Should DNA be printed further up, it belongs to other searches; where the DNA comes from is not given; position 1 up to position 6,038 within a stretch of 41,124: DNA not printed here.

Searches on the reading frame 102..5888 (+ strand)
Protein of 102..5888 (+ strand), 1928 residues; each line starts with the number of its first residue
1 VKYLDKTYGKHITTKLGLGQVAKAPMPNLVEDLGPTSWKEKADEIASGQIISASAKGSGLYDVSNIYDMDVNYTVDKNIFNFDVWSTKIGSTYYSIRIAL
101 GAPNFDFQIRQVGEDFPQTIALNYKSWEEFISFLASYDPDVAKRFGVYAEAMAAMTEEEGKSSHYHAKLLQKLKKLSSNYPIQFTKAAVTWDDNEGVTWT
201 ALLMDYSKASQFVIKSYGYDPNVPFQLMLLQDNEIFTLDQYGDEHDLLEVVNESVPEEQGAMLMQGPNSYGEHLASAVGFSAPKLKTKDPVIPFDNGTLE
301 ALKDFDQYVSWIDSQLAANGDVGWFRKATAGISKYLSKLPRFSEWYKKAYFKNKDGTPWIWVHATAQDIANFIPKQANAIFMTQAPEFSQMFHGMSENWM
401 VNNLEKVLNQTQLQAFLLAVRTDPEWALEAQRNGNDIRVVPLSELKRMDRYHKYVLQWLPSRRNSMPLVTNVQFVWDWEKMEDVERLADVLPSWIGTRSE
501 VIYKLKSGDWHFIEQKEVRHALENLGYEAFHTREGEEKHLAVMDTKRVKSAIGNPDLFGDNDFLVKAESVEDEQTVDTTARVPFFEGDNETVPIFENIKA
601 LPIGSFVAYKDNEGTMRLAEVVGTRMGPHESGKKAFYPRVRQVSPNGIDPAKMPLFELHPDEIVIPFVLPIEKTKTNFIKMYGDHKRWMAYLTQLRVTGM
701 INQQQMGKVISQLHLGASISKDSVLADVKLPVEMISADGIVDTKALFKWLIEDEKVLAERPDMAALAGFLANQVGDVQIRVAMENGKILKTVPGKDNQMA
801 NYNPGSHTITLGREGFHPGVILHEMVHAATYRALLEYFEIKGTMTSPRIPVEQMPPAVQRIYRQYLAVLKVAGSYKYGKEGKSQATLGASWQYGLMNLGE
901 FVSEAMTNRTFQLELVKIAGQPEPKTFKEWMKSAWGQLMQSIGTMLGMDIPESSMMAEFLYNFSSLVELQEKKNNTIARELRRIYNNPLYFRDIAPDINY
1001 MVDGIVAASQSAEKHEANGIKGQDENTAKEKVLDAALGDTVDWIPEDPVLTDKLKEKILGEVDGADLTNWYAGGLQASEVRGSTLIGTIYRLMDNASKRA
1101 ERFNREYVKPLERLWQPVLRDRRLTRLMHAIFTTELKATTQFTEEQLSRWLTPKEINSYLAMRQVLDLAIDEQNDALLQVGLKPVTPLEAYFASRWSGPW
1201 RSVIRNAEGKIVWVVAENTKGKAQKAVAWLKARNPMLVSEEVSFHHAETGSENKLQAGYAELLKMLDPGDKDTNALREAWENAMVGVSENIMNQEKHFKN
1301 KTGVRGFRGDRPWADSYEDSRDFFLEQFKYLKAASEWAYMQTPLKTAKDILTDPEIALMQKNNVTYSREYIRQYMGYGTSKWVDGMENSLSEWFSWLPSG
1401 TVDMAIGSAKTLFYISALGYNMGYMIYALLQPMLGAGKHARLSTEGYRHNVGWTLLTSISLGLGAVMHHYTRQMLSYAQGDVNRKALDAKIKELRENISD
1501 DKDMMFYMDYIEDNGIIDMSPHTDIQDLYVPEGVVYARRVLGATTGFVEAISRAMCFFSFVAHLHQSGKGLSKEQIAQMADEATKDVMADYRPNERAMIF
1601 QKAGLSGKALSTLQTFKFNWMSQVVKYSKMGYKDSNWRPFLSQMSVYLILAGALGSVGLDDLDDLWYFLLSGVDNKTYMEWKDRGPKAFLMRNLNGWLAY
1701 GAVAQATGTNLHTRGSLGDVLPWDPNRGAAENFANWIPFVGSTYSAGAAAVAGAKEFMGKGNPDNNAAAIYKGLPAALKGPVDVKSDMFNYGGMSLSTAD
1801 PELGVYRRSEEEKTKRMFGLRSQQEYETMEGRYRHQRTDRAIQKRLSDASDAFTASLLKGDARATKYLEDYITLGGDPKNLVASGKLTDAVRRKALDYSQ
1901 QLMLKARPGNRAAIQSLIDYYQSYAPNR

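Call 30: search_protein_families(library=phrogs, proteins=[window:102-5888:+], max_evalue=0.001)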
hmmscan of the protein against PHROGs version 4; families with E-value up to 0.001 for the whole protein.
window:102-5888:+ (1928 aa): 2 families
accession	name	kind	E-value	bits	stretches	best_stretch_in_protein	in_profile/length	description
phrog_2206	-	DNA, RNA and nucleotide metabolism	1.4e-09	36.5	1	779-977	2066-2250/3406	virion RNA polymerase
phrog_37402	-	unknown function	0.00041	18.5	0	889-970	1530-1615/2639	-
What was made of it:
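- The 1928-aa virion protein hits PHROG 2206, "virion RNA polymerase" (E 1.4e-9, call 30).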

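Call 33: search_solved_structures(query=window:102-5888:+, max_evalue=1, show_alignments=2)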
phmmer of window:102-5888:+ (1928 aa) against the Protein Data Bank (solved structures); distinct sequences matched with E-value up to 1: 2.
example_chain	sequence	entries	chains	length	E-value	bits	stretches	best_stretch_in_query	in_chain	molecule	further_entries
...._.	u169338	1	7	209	0.74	10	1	693-793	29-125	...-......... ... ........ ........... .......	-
7m1l_A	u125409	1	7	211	0.75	10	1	693-793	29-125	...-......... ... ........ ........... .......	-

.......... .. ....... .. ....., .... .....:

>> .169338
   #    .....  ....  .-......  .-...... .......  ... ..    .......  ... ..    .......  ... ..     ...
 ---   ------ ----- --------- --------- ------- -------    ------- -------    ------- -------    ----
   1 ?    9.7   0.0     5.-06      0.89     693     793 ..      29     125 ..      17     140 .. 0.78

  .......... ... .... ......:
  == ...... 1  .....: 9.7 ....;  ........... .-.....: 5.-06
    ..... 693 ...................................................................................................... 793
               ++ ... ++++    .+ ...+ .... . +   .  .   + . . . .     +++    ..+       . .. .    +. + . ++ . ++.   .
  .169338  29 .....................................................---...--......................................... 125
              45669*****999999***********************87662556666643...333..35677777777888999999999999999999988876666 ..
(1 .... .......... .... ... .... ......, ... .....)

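Call 34: search_protein_families(library=pfam, proteins=[window:102-5888:+], max_evalue=0.01)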
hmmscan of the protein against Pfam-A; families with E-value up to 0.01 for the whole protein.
window:102-5888:+ (1928 aa): 0 families

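Call 35: search_dna_similar(query=window:102-5888:+, collection=phages, mode=protein, max_evalue=0.001, max_rows=25)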
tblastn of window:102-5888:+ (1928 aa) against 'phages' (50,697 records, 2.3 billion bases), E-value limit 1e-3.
Records with a match: 17; places in all: 17; records where one place covers at least 80% of the query: 0.
Best place of each record, by identity: <60% 17.
By first word of the organism name: Xanthomonas 9; uncultured 4; Ralstonia 2; Alcaligenes 1; Xylella 1.
By host as written in the record: Xanthomonas albilineans CFBP2523 6; - 5; Ralstonia solanacearum 2; Xanthomonas arboricola pv. juglandis 2; Alcaligenes faecalis 10106 1; Xanthomonas arboricola 1.
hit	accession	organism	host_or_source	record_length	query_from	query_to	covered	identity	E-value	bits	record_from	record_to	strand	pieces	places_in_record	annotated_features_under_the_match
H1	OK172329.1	Alcaligenes phage vB_Af_QDWS535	Alcaligenes faecalis 10106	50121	1037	1866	43%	25.6%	5e-61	239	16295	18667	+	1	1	hypothetical protein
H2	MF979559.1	Ralstonia phage DU_RP_I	Ralstonia solanacearum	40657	788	988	10%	27.1%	2e-4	53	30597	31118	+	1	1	putative internal virion protein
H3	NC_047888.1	Ralstonia phage DU_RP_I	Ralstonia solanacearum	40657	788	988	10%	27.1%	2e-4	53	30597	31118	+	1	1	internal virion protein with endolysin domain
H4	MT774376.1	uncultured phage cr55_1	human feces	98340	754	939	10%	26.4%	2e-7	63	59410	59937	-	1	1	hypothetical protein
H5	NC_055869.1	uncultured phage cr55_1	human feces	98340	754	939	10%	26.4%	2e-7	63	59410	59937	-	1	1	hypothetical protein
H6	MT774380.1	uncultured phage cr1_1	human feces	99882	754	939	10%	26.4%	2e-7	63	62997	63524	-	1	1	hypothetical protein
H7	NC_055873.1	uncultured phage cr1_1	human feces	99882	754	939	10%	26.4%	2e-7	63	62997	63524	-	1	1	hypothetical protein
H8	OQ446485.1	Xanthomonas phage NUT11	Xanthomonas arboricola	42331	793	950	8%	28.9%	7e-5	54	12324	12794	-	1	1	record has no annotation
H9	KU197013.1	Xanthomonas phage XAJ24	Xanthomonas arboricola pv. juglandis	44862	793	950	8%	27.7%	5e-4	52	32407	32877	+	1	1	internal virion protein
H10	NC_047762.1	Xanthomonas phage XAJ24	Xanthomonas arboricola pv. juglandis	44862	793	950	8%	27.7%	5e-4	52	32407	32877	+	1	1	internal virion protein with endolysin domain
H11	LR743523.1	Xylella phage Usme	Phage obtained on X. albilineans after ...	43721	818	971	8%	28.1%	6e-4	51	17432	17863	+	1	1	Phage protein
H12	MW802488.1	Xanthomonas phage Olaya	Xanthomonas albilineans CFBP2523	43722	818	971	8%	28.1%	6e-4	51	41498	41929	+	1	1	none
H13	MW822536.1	Xanthomonas phage Usaquen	Xanthomonas albilineans CFBP2523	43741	818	971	8%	28.1%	6e-4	51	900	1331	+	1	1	hypothetical protein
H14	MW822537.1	Xanthomonas phage Alcala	Xanthomonas albilineans CFBP2523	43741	818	971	8%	28.1%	6e-4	51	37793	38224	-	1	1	hypothetical protein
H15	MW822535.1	Xanthomonas phage Bolivar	Xanthomonas albilineans CFBP2523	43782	818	971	8%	28.1%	6e-4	51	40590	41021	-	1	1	hypothetical protein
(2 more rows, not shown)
